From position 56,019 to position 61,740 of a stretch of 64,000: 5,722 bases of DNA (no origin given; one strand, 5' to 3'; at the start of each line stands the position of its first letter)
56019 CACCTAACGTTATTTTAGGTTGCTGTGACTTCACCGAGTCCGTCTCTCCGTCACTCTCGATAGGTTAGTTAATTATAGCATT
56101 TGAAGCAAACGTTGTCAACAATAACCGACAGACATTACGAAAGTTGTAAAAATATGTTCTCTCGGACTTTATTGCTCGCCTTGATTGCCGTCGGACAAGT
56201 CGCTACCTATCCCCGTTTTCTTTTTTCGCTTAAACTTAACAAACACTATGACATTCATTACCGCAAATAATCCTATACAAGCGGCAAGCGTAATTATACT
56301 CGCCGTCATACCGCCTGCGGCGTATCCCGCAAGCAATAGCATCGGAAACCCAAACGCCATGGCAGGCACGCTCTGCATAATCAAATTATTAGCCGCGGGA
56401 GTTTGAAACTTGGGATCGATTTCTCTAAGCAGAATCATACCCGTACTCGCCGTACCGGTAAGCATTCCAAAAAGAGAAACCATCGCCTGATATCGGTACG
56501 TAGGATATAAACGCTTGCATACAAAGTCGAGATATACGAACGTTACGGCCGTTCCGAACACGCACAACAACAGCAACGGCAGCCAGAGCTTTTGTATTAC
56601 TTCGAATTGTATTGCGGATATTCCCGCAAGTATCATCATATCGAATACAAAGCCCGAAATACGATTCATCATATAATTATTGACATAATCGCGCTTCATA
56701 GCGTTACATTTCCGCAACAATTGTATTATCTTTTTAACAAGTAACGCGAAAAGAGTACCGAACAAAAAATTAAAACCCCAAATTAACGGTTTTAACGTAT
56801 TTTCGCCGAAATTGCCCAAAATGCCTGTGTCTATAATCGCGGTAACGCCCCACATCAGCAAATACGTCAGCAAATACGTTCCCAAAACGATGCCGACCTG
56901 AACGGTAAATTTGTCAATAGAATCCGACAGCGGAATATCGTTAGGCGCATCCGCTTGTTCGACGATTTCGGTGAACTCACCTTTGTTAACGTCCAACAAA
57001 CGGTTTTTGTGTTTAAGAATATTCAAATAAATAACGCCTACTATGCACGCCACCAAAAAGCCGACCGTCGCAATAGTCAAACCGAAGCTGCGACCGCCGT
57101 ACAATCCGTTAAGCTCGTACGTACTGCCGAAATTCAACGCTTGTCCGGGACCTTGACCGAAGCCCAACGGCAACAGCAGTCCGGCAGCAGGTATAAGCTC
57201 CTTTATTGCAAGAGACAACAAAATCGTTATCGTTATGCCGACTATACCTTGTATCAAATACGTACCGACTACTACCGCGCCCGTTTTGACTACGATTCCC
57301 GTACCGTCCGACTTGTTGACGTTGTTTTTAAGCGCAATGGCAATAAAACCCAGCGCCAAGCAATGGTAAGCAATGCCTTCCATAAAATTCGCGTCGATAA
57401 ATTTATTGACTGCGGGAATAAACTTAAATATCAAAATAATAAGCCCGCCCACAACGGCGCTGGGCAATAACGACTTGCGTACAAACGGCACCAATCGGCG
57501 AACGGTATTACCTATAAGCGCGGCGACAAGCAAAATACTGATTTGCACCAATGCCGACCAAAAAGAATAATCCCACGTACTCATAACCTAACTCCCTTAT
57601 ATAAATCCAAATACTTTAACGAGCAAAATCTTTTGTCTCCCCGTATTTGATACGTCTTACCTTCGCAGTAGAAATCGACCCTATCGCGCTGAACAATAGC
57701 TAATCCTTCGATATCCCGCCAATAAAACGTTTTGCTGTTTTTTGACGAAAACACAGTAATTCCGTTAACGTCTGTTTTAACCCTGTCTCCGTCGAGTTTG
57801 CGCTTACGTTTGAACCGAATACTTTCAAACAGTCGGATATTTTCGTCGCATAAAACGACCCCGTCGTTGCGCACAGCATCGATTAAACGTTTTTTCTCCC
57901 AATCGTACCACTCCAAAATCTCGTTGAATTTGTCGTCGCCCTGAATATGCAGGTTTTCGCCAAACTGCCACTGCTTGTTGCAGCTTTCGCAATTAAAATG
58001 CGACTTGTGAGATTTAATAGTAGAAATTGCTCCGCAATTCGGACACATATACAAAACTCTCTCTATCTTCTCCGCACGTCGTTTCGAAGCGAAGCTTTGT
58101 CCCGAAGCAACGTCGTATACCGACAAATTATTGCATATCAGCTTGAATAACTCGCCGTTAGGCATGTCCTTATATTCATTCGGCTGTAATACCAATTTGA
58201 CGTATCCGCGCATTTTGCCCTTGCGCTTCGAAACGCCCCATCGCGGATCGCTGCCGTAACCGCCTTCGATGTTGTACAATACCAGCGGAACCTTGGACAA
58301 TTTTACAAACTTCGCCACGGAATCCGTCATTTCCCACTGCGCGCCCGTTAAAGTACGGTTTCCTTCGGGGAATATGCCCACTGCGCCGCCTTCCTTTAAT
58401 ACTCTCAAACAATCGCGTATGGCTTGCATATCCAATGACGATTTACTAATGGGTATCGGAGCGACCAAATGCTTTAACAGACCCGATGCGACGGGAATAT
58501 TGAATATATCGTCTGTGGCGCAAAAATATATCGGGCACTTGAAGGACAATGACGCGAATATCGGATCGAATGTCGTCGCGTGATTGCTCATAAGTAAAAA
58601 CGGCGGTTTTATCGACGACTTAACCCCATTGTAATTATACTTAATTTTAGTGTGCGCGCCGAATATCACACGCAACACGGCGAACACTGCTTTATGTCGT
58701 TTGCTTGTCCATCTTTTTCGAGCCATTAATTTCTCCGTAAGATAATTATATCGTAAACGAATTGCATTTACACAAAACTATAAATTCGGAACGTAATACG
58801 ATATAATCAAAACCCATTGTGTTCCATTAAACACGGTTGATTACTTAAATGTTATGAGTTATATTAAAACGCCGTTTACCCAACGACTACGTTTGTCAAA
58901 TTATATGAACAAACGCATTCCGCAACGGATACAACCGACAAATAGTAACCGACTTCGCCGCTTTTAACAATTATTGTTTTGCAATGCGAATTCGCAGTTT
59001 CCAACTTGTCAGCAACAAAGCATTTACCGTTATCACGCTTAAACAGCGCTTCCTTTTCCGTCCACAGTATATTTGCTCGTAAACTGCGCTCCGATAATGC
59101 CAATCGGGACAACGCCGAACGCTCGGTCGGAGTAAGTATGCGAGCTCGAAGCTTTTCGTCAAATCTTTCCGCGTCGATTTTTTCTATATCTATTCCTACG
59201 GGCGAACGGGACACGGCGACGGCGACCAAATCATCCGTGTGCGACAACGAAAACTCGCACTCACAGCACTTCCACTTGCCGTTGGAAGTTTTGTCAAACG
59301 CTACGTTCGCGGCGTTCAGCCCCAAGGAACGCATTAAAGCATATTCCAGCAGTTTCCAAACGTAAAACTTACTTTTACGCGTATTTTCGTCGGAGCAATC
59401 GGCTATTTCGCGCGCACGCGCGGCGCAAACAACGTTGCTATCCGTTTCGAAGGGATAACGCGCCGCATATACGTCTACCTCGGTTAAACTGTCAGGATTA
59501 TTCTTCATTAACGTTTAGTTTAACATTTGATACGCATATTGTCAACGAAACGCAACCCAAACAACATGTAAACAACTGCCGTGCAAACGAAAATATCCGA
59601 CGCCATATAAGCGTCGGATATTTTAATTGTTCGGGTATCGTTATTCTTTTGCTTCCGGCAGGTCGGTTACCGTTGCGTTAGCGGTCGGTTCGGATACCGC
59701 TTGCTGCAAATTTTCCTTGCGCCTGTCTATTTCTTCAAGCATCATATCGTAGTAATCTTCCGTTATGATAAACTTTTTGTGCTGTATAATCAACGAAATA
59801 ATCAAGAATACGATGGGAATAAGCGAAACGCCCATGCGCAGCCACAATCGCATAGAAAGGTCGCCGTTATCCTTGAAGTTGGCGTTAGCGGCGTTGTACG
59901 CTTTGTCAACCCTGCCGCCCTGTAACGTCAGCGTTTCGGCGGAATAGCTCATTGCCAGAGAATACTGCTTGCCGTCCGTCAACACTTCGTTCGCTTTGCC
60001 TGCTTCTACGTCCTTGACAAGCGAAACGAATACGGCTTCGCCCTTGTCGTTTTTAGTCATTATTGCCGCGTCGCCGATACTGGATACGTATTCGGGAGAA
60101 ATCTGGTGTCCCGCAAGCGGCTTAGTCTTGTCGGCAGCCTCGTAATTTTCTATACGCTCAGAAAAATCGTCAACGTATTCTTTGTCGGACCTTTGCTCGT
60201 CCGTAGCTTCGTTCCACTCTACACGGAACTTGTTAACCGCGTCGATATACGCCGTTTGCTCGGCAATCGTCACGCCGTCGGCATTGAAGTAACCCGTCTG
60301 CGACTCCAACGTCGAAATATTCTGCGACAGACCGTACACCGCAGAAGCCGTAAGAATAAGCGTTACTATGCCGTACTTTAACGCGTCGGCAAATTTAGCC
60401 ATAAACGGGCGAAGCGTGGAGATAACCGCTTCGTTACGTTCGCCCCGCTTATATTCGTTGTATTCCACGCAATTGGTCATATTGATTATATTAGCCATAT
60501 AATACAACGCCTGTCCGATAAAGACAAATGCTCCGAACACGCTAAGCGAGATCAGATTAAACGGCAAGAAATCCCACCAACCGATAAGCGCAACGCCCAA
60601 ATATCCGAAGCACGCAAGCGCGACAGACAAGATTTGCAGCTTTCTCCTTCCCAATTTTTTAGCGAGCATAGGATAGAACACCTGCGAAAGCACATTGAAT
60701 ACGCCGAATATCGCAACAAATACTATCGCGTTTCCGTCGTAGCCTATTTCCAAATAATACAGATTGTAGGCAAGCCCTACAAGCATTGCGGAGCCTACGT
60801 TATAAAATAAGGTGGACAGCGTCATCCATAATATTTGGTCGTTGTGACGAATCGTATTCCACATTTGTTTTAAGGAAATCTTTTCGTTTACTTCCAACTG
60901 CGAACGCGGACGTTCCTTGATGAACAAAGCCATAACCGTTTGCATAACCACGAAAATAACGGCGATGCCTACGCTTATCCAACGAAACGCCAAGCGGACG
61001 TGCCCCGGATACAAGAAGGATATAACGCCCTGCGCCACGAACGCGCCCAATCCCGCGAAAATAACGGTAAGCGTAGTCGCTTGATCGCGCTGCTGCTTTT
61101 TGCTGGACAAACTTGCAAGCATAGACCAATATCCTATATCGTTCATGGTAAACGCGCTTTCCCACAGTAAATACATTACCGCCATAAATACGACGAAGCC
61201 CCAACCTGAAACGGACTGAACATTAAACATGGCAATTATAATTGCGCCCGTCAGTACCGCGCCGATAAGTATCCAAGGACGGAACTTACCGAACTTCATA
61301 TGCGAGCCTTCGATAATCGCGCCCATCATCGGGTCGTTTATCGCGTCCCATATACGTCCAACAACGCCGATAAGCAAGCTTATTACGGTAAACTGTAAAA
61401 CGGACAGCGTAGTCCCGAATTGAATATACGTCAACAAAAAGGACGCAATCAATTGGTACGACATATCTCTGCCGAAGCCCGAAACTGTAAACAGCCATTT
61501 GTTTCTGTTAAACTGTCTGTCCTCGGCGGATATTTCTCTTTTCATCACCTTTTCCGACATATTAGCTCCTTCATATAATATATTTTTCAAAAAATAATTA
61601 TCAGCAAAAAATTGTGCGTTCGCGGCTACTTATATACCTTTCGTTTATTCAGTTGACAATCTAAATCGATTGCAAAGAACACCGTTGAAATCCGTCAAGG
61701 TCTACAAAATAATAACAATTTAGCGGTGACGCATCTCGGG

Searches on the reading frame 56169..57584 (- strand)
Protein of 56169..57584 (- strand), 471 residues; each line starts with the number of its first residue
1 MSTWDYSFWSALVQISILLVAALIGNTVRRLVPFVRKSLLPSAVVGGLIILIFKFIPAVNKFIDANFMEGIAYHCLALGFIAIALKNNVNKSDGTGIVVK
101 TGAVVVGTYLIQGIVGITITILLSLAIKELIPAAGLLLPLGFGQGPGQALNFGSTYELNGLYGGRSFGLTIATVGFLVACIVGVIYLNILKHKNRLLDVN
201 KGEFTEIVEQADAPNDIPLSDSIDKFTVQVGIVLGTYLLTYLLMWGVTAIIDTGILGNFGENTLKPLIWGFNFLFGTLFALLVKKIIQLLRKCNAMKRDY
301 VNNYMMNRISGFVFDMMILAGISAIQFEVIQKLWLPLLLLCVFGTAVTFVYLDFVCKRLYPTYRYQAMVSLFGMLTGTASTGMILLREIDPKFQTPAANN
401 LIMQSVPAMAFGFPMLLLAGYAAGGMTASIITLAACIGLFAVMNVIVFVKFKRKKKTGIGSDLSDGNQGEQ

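Call 71: search_protein_families(library=pfam, proteins=[window:56169-57584:-], max_evalue=0.0001)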
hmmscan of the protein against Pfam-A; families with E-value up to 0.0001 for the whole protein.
window:56169-57584:- (471 aa): 1 family
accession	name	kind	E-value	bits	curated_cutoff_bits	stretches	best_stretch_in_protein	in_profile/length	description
PF03616.19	Glt_symporter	-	1.4e-08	34.3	26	1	14-370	8-340/368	Sodium/glutamate symporter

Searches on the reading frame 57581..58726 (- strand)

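Call 72: search_protein_families(library=pfam, proteins=[window:57581-58726:-], max_evalue=0.01)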
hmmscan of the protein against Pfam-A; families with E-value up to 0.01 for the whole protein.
window:57581-58726:- (381 aa): 1 family
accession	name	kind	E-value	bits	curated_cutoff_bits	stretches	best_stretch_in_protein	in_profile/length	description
PF01553.26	Acyltransferase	-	3.1e-15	56.6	23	1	40-149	13-127/132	Acyltransferase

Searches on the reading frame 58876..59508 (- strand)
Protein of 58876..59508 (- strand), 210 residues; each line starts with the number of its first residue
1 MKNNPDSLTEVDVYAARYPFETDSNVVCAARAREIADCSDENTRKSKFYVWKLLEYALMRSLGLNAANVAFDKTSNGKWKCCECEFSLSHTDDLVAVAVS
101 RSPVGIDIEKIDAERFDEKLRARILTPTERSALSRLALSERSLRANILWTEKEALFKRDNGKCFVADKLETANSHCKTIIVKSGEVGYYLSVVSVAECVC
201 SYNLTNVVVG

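Call 72: search_protein_families(library=pfam, proteins=[window:58876-59508:-], max_evalue=0.01)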
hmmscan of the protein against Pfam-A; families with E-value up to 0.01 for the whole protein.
window:58876-59508:- (210 aa): 1 family
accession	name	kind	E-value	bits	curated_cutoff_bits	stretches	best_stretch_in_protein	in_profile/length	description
PF01648.25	ACPS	-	7e-11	42.6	25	1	103-159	1-61/111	4'-phosphopantetheinyl transferase superfamily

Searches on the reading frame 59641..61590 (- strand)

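Call 72: search_protein_families(library=pfam, proteins=[window:59641-61590:-], max_evalue=0.01)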
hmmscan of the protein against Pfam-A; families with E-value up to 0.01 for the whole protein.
window:59641-61590:- (649 aa): 3 families
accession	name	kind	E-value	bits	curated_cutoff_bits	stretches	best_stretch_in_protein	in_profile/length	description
PF13347.12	MFS_2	-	1.9e-45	155.6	27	1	45-419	13-386/427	MFS/sugar transport protein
PF07690.21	MFS_1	-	3.9e-14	52.8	33.4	1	37-363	4-315/347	Major Facilitator Superfamily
PF08708.16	PriCT_1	-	0.0072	16.3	21.1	0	19-39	3-23/67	Primase C terminal 1 (PriCT-1)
